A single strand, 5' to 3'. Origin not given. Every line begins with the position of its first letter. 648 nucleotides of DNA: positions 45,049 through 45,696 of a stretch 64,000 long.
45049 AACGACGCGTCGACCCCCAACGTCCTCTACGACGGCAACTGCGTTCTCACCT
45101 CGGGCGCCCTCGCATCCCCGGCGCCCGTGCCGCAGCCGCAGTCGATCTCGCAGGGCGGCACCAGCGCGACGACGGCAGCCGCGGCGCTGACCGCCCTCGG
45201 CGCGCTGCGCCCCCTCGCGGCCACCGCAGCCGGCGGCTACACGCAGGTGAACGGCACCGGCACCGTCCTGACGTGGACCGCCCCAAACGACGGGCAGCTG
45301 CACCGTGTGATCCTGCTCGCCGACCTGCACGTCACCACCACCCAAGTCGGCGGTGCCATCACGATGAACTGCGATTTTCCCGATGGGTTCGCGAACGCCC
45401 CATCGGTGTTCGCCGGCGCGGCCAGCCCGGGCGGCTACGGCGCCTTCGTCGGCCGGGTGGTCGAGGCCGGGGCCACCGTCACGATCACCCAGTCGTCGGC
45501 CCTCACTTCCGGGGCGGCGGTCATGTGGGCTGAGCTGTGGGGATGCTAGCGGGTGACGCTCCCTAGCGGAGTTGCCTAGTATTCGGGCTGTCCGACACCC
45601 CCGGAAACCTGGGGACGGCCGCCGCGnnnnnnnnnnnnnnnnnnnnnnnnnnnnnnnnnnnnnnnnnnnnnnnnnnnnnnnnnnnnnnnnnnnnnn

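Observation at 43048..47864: Tandem paralogous tailspikes with conserved N- and C-terminal domains but swapped beta-helix depolymerase cores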

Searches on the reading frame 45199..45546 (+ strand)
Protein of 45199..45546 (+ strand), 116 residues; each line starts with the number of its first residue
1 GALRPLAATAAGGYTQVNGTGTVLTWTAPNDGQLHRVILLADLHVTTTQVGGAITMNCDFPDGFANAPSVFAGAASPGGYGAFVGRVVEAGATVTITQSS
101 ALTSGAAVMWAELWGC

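Call 47: search_protein_representatives(alignment_id=A5)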
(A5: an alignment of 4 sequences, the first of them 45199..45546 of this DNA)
Query: 4 sequences, 117 profile positions. Proteins with E-value up to 0.001 (for the whole library): 731; up to 1e-10: 649; up to 1e-30: 45. The best 150 are listed.
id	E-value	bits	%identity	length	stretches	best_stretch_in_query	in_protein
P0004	2.6e-51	188.7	-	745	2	1-117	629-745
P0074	8.4e-45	167.7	-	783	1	1-117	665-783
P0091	1.3e-37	144.5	-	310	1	4-117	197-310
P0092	7.1e-37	142.1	-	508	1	3-117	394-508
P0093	3.3e-36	140.0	-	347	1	3-117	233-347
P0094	5.8e-36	139.2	-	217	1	3-117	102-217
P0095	6.8e-36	139.0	-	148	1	4-117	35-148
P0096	1.7e-35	137.7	-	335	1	3-117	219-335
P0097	2.1e-35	137.4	-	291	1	4-116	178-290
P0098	2.1e-35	137.4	-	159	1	6-117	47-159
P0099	2.4e-35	137.2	-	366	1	1-117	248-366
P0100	4.0e-35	136.5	-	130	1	7-117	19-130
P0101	1.1e-34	135.1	-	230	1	1-117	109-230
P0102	3.3e-34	133.5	-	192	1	3-117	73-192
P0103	7.1e-34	132.5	-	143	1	5-117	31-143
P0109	1.1e-32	128.7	-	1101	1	4-117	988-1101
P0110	1.1e-32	128.6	-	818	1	3-117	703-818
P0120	1.9e-31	124.6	-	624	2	3-117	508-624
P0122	3.5e-31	123.8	-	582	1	1-117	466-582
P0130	7.6e-31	122.7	-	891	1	6-117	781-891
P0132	8.8e-31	122.5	-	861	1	4-117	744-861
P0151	2.7e-29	117.7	-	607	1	7-117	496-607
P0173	1.7e-28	115.2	-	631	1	3-116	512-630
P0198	2.0e-27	111.7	-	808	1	5-116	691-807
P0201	2.3e-27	111.4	-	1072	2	7-117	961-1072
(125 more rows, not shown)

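Call 48: search_protein_families(library=pfam, proteins=[P0109, P0110, P0130, P0132, P0198, P0201, P0120, P0122, P0151, P0173], max_evalue=0.001)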
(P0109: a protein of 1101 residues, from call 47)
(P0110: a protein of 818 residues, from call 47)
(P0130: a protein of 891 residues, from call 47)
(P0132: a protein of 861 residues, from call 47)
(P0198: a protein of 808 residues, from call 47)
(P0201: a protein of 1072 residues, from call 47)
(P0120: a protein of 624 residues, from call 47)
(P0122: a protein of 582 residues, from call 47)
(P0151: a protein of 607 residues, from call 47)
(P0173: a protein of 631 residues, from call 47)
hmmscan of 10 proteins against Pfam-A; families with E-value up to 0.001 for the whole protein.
P0109 (1101 aa): 1 family
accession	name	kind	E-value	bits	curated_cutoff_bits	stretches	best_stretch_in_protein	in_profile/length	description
PF12708.12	Pect-lyase_RHGA_epim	-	2.6e-09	37.7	27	1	107-220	5-119/213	Rhamnogalacturonase A/epimerase, pectate lyase-like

P0110 (818 aa): 2 families
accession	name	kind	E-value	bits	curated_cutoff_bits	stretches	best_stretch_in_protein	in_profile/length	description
PF13229.12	Beta_helix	-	2.7e-13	50.3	25.9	2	467-620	2-157/158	Right handed beta helix region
PF05048.19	NosD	-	5.9e-06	26.3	23.6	1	447-591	24-162/212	Periplasmic copper-binding protein (NosD)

P0130 (891 aa): 1 family
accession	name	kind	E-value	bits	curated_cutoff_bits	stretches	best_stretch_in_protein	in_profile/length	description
PF12708.12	Pect-lyase_RHGA_epim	-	3.8e-06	27.3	27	1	270-317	3-51/213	Rhamnogalacturonase A/epimerase, pectate lyase-like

P0132 (861 aa): 0 families

P0198 (808 aa): 0 families

P0201 (1072 aa): 0 families

P0120 (624 aa): 1 family
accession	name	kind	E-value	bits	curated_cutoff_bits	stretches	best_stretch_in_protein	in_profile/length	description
PF12708.12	Pect-lyase_RHGA_epim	-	0.00014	22.1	27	1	28-203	8-188/213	Rhamnogalacturonase A/epimerase, pectate lyase-like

P0122 (582 aa): 0 families

P0151 (607 aa): 0 families

P0173 (631 aa): 1 family
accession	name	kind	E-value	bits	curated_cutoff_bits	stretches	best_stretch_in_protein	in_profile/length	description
PF12708.12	Pect-lyase_RHGA_epim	-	6.1e-05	23.4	27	1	25-61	4-40/213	Rhamnogalacturonase A/epimerase, pectate lyase-like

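Call 91: search_solved_structures(query=A8, max_evalue=10, show_alignments=2)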
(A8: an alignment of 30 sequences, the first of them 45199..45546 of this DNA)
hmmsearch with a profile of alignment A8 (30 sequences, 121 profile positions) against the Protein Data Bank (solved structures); distinct sequences matched with E-value up to 10: 0.

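Call 93: search_dna_similar(query=window:45199-45546:+, collection=phages, mode=protein, max_evalue=0.1, max_rows=15)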
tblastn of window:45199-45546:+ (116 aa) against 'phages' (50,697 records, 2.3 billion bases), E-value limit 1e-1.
No match.
